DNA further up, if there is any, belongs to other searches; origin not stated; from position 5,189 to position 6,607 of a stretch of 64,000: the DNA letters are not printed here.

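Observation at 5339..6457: Unusual kinase-like + NDT/LOG-like Rossmann two-domain protein encoded as the last gene of the type IV pilus operon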

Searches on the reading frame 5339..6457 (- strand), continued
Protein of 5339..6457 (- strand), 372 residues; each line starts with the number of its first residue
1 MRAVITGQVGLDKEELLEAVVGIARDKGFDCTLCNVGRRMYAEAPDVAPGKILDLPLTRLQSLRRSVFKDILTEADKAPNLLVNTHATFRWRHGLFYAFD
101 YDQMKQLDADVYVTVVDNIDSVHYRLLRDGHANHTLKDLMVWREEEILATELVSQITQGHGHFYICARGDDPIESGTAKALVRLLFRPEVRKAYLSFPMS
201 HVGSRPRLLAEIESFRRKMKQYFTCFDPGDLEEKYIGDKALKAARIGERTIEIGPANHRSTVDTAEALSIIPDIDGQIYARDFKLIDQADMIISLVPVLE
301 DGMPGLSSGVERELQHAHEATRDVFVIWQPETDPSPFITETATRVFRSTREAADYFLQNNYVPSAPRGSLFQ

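Call 30: search_solved_structures(query=A2, max_evalue=10, show_alignments=3)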
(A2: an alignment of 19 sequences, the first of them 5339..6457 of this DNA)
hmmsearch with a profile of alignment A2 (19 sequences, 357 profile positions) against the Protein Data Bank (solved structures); distinct sequences matched with E-value up to 10: 16.
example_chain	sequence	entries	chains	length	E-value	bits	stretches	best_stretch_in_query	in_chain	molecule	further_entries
6ln3_A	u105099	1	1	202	3e-14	55.9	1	3-129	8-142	Adenylate kinase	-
6pjw_A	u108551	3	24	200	1.9e-12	50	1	3-137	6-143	Adenylate kinase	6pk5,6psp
3h86_B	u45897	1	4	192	2e-11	46.6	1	3-133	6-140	Adenylate kinase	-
1ki9_A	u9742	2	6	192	2.7e-11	46.1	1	3-132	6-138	adenylate kinase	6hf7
1nks_A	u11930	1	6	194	8.3e-11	44.6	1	4-133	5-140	ADENYLATE KINASE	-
1kht_A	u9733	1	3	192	2.1e-09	40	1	3-131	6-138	adenylate kinase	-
7owe_E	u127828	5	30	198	1.5e-07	33.9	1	1-154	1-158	Adenylate kinase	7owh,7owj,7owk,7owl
9r72_B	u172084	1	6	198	1.6e-07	33.7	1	1-154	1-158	Adenylate kinase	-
9cm0_0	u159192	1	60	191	0.0013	20.9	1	3-133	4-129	Novel designed icosahedral nanoparticle I3-A7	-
2fjc_A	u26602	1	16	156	0.0042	19.2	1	96-175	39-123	Antigen TpF1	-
4jen_A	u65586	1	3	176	0.33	13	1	225-326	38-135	CMP N-GLYCOSIDASE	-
8gi4_A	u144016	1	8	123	0.34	12.9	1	13-84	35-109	LIM domain kinase 2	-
2rqy_A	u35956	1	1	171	0.44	12.6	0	203-242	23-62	Putative uncharacterized protein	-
2yub_A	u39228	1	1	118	0.46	12.5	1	16-84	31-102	LIM domain kinase 2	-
6ha7_C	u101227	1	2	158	0.86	11.6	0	204-241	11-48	Mesencephalic astrocyte-derived neurotrophic factor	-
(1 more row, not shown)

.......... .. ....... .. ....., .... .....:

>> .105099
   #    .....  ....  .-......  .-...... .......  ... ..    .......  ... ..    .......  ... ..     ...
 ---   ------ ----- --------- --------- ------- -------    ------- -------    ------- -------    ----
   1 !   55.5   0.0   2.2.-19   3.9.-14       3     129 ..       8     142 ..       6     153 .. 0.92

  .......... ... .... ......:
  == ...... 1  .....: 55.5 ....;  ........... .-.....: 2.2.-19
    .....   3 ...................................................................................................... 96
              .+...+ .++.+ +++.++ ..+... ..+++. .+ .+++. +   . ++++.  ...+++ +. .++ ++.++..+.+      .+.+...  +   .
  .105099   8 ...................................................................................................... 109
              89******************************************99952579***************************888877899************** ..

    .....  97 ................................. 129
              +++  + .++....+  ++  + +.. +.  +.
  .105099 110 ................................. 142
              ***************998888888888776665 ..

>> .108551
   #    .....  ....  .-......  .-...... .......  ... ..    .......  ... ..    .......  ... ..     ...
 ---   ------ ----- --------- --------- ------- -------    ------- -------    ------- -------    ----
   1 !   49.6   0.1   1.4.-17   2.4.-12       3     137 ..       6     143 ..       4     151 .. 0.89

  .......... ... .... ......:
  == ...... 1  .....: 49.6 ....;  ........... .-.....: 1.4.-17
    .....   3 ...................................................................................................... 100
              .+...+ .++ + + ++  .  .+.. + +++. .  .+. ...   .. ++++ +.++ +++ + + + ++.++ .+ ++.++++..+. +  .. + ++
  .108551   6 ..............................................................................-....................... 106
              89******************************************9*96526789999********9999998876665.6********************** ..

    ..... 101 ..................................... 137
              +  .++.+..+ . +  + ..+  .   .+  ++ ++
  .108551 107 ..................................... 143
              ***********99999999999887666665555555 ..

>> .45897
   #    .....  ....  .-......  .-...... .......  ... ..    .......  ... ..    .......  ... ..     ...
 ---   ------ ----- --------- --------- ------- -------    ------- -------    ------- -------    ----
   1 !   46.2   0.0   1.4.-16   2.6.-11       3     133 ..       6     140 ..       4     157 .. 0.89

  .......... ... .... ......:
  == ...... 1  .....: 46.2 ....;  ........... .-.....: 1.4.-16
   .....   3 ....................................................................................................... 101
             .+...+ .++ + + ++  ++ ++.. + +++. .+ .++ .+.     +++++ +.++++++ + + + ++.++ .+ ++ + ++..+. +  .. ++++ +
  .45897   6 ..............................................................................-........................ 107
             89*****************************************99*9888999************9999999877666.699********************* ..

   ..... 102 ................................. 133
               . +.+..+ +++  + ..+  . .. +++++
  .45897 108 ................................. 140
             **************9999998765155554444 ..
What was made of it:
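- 5903..6457 (-): N-terminal domain (residues ~1-185): archaeal adenylate-kinase (AdkA)-like P-loop NMP-kinase fold. Family profile against PDB finds AdkA 6ln3 at E=3e-14, and also 6pjw, 3h86, 1ki9, 1nks (call 30).
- On Archaeal adenylate kinase (AdkA): Profile E=3e-14 to 6ln3 and five other AdkA structures (call 30).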

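Call 33: find_related_loci(query=A1, collection=genome_contigs, flank=8000)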
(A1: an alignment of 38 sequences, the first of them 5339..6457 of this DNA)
Query A1 (372 aa) in genome_contigs; peptide patterns used: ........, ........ (x = any residue, [..] = any of these).
599 stretches matched a pattern (row limit reached: there are more); 488 encode a relative of the query (tblastn E <= 1e-3); the best 80 are kept; 80 distinct loci.
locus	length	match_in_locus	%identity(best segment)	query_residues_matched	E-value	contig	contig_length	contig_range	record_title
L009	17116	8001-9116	70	1-372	0e+0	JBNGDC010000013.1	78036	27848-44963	MAG: Phycisphaerae bacterium isolate E05-017 bin55.fa-13, whole genome shotgun sequence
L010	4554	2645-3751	68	1-372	3e-177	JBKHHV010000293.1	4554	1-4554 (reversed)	MAG: Phycisphaerae bacterium isolate D1M07_5 NODE_19426_length_4554_cov_4.375861, whole genome shotgun sequence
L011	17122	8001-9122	67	1-372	3e-172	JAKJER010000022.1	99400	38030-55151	MAG: Planctomycetota bacterium isolate UR.bin180 UR_contig_312, whole genome shotgun sequence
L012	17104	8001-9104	67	1-371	1e-171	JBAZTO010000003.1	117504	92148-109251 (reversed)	MAG: Phycisphaerae bacterium isolate SO_2017_GW1_204 NODE_1117_length_117504_cov_2.158046_OW334_2017, whole genome shotg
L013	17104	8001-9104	66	1-371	3e-169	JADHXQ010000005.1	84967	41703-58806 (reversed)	MAG: Phycisphaerae bacterium isolate BS750m-G57 BS-750m-C110, whole genome shotgun sequence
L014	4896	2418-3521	67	1-371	3e-172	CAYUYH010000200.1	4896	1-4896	MAG TPA_asm: uncultured Planctomycetaceae bacterium isolate SRP323688_co1_175 genome assembly, contig: NODE_23424_length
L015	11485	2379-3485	67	1-372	1e-168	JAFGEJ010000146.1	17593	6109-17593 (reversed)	MAG: Phycisphaerae bacterium isolate Zod_Metabat.1221 k87_7014686, whole genome shotgun sequence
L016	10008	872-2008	67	1-371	4e-167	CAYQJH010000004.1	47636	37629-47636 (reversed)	MAG TPA_asm: uncultured Planctomycetaceae bacterium isolate binchicken_co87_116 genome assembly, contig: NODE_997_length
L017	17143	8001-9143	65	1-371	4e-165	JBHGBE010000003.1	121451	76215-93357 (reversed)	MAG: Phycisphaerae bacterium isolate SBS.BIN.4 SBSBIN4_contig_3, whole genome shotgun sequence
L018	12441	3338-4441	64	1-371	2e-163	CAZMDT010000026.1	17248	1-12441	MAG TPA_asm: uncultured Planctomycetaceae bacterium isolate SRP185410_co2_16 genome assembly, contig: NODE_4019_length_1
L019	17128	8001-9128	64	1-371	1e-162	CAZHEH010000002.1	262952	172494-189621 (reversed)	MAG TPA_asm: uncultured Planctomycetaceae bacterium isolate binchicken_co17_320 genome assembly, contig: NODE_48_length_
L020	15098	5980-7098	64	1-372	2e-162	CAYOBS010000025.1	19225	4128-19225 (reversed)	MAG TPA_asm: uncultured Planctomycetaceae bacterium isolate binchicken_co91_493 genome assembly, contig: NODE_3132_lengt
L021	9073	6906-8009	63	1-371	3e-159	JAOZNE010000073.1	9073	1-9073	MAG: Phycisphaerae bacterium isolate GMC4.concoct.128 GMC4_11986_length_9073_cov_9.555445, whole genome shotgun sequence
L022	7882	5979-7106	63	1-371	3e-154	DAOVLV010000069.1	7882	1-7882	MAG TPA_asm: Planctomycetales bacterium isolate CSMAG_1454 CSMAG_1454_k141_917640_length_7882_cov_41.6975, whole genome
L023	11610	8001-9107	59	1-371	2e-150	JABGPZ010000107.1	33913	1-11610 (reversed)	MAG: Phycisphaerales bacterium isolate co234_bin44 NODE_2587_length_33913_cov_8.115276, whole genome shotgun sequence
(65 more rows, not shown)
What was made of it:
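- On Anti-phage defence / conflict system: At least 488 species genomes carry it at 53-70% identity (call 33).
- At least 488 species-representative genomes carry it (call 33).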

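Call 36: list_cluster_members(proteins=[P0124, P0129, P0137, P0146, P0156, P0166, P0186, P0217, P0231, P0259])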
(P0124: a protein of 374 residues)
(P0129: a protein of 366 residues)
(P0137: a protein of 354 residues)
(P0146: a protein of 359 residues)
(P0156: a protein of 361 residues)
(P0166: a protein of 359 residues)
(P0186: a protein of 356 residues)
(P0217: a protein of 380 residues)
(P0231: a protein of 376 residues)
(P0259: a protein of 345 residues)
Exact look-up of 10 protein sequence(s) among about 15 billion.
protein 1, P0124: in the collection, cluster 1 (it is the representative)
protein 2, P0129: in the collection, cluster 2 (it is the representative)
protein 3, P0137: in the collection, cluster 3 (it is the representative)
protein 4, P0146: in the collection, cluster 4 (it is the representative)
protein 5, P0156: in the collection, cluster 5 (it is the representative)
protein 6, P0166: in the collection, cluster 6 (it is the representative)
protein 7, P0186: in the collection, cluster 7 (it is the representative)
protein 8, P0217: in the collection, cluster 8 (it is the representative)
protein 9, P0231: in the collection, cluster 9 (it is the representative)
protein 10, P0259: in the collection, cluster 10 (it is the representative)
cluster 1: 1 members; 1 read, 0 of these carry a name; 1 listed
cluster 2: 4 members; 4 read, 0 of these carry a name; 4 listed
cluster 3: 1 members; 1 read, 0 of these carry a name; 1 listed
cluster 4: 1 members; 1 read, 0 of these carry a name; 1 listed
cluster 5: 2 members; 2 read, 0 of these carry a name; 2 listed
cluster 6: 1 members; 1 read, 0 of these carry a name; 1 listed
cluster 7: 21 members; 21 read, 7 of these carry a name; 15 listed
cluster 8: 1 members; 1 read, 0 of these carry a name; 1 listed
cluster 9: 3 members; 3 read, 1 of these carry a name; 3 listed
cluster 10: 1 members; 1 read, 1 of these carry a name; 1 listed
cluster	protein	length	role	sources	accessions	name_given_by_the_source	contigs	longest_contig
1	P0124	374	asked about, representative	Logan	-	-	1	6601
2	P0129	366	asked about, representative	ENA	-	-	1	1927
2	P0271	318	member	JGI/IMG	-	-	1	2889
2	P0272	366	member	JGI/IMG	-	-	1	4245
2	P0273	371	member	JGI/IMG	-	-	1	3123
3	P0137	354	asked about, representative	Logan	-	-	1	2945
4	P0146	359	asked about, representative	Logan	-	-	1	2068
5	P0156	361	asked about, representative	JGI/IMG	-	-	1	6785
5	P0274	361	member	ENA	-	-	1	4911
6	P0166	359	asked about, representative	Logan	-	-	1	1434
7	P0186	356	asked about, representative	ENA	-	-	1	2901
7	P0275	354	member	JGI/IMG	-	adenylate kinase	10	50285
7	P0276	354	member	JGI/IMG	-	adenylate kinase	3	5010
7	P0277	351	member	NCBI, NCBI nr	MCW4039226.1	MAG: AAA family ATPase [Candidatus Bathyarchaeota archaeon] | AAA family ATPase [Candidatus Bathyarchaeota archaeon]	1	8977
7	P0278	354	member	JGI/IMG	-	adenylate kinase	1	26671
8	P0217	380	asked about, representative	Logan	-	-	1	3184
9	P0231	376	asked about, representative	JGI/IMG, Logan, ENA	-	-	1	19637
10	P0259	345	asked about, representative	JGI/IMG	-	adenylate kinase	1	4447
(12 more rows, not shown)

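Call 40: search_protein_families(library=pfam, alignment_id=A3, max_evalue=1)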
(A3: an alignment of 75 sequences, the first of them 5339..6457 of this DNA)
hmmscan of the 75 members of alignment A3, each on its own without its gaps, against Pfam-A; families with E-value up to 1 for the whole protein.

A. member 1, window:5339-6457:- (372 aa): 1 family
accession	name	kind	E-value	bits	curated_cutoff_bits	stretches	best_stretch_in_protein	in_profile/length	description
PF13207.12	AAA_17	-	4e-06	27.6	27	1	7-130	2-123/136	AAA domain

B. families by the number of members that match (of 75 scanned): 54 families (the first 25 are shown)
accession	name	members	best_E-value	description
PF13207.12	AAA_17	67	9.2e-14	AAA domain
PF05014.21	Nuc_deoxyrib_tr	57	9.6e-08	Nucleoside 2-deoxyribosyltransferase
PF15891.11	Nuc_deoxyri_tr2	7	0.027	Nucleoside 2-deoxyribosyltransferase like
PF13238.12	AAA_18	4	0.0049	AAA domain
PF18306.6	LDcluster4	4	0.049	SLOG cluster4 family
PF03266.21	NTPase_1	3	0.033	NTPase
PF13401.12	AAA_22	2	0.00018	AAA domain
PF14359.12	DUF4406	2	0.001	Domain of unknown function (DUF4406)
PF13191.12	AAA_16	2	0.0038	AAA ATPase domain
PF04611.18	AalphaY_MDB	2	0.014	Mating type protein A alpha Y mating type dependent binding region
PF01591.24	6PF2K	2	0.049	6-phosphofructo-2-kinase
PF20720.3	nSTAND3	2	0.053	Novel STAND NTPase 3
PF08433.16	KTI12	1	0.0048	Chromatin associated protein KTI12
PF03308.22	MeaB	1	0.0059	Methylmalonyl Co-A mutase-associated GTPase MeaB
PF00448.28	SRP54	1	0.013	SRP54-type protein, GTPase domain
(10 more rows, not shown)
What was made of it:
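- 5378..5902 (-): C-terminal domain (residues ~186-360): nucleoside 2-deoxyribosyltransferase / DNPH1-fold domain. PF05014 is hit by 57 of 75 family members, best E 9.6e-8 (call 40).
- On Nucleoside 2'-deoxyribosyltransferase (PF05014): Of 75 relatives, 57 hit at E<=1, best 9.6e-8 (call 40).
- On LOG / SLOG: SLOG Pfam models are hit by 4 of 75 members (call 40).
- PF05014 is hit by 57 of 75 relatives (call 40). The Pfam family hit is PF05014 (call 40).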

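Call 43: find_encoding_contigs(protein=P0275, flank=8000, max_places=3)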
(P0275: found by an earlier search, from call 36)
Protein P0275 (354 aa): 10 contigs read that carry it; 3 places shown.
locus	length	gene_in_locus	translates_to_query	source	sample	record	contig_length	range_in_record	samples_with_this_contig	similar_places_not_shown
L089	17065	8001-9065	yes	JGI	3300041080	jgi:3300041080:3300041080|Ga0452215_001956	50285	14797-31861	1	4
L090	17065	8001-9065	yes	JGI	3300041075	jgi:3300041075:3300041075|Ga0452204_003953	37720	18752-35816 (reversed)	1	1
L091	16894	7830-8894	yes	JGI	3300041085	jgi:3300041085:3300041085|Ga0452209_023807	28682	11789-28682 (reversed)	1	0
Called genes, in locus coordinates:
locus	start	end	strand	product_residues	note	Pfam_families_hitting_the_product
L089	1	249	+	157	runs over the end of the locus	PF01994:Trm56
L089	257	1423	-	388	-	PF13167:GTP-bdg_N, PF16360:GTP-bdg_M, PF03193:RsgA_GTPase (faint), PF00009:GTP_EFTU (faint), PF01926:MMR_HSR1, PF02421:FeoB_N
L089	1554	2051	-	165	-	PF26602:HVO_2718_N (faint), PF24250:HVO_2718 (weak), PF12844:HTH_19 (weak), PF01381:HTH_3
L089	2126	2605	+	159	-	PF14810:TGT_C2, PF01472:PUA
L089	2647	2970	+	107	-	PF01849:NAC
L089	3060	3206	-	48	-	-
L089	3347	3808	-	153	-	PF01948:PyrI, PF02748:PyrI_C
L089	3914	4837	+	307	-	PF02729:OTCace_N, PF00185:OTCace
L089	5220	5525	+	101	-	PF12838:Fer4_7 (faint), PF12797:Fer4_2 (weak), PF12837:Fer4_6 (faint), PF00037:Fer4 (weak)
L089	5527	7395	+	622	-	PF02730:AFOR_N, PF01314:AFOR_C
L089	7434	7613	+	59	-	PF10133:CooT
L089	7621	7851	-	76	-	-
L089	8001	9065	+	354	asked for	PF13207:AAA_17 (weak)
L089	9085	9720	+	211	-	PF01728:FtsJ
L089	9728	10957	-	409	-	PF02005:TRM, PF13847:Methyltransf_31 (weak)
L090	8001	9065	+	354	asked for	PF13207:AAA_17 (weak)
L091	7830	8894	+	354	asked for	PF13207:AAA_17 (weak)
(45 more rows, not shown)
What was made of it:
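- In one bathyarchaeal lineage the gene is followed within 20 nt by an FtsJ-type methyltransferase gene (call 43).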
